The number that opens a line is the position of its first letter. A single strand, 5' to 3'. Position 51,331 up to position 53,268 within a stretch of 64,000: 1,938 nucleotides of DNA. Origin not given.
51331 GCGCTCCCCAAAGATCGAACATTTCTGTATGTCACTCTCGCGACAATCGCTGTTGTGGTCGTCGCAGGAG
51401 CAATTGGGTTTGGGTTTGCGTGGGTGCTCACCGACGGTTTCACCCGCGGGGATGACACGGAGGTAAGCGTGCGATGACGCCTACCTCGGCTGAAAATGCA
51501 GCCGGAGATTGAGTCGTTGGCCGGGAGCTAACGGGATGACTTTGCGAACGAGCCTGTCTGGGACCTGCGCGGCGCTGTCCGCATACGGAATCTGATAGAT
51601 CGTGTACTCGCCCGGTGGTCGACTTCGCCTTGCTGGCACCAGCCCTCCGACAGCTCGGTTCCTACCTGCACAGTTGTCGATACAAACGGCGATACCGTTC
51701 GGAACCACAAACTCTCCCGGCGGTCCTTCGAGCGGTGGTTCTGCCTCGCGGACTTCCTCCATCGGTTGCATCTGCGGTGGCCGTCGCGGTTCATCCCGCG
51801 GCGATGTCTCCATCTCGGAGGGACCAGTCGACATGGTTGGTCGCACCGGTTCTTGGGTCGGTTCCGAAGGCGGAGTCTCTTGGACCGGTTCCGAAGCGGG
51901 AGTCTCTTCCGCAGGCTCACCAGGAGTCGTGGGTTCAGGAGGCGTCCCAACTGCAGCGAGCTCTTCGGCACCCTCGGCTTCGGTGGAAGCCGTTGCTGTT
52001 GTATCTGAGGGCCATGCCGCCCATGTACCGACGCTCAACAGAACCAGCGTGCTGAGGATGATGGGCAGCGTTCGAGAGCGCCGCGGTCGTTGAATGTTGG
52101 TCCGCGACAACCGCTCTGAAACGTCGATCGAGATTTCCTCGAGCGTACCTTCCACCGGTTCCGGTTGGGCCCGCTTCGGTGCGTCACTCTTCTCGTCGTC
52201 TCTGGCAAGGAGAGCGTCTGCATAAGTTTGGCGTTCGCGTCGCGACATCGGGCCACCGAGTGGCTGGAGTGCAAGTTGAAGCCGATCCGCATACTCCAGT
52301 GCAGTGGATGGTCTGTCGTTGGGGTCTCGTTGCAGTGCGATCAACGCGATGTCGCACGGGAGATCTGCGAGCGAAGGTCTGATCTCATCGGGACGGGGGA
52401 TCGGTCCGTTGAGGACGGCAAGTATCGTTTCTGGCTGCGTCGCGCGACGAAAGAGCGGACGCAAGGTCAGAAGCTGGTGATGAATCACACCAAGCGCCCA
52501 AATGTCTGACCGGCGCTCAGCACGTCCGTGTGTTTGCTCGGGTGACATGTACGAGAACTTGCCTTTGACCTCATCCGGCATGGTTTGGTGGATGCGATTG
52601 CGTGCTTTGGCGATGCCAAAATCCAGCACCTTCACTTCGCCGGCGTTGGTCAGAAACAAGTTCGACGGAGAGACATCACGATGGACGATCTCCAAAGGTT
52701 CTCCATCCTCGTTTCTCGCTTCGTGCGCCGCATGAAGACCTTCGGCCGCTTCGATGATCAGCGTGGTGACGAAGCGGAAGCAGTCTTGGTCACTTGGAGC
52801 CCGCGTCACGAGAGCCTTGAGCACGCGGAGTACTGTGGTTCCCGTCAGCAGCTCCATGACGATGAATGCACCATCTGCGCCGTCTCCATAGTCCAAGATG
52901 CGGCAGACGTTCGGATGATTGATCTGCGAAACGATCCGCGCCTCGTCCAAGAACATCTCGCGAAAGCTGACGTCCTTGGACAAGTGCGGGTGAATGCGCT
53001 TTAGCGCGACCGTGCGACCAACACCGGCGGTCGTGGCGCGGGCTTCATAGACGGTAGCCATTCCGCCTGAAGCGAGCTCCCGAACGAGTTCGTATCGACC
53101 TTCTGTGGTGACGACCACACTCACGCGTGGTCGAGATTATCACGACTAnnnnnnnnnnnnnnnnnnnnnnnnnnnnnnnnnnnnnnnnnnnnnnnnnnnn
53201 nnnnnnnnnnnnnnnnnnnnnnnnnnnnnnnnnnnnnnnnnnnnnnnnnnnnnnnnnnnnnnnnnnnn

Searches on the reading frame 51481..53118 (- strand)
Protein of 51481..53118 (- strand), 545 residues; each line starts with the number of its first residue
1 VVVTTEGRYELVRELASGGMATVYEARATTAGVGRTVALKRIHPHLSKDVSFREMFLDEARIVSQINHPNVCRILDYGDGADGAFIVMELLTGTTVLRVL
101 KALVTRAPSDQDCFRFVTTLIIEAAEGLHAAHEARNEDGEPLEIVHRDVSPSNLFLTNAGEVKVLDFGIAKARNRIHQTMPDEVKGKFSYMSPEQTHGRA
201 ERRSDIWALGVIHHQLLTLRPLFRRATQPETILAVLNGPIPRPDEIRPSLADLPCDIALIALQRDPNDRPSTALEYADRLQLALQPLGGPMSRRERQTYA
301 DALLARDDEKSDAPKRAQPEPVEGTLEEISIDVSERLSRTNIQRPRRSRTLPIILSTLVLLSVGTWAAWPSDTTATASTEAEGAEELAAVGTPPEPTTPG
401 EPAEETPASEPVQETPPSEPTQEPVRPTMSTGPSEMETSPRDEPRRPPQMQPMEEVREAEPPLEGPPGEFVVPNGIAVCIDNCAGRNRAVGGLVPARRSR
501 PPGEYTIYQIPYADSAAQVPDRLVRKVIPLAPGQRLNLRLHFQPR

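Call 117: search_protein_families(library=pfam, max_evalue=0.00001, proteins=[window:51481-53118:-])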
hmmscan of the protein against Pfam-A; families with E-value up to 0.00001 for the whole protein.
window:51481-53118:- (545 aa): 4 families
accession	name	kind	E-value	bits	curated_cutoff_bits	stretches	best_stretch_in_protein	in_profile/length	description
PF00069.31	Pkinase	-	2e-33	116.3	31.7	1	9-272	1-254/263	Protein kinase domain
PF07714.23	PK_Tyr_Ser-Thr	-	2.2e-23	83.3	23.1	1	10-271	2-250/258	Protein tyrosine and serine/threonine kinase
PF03109.22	ABC1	-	1.2e-06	28.3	22.9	0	143-174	187-218/244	ABC1 atypical kinase-like domain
PF01636.29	APH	-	7.2e-06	26.4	23.2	0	120-171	146-198/239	Phosphotransferase enzyme family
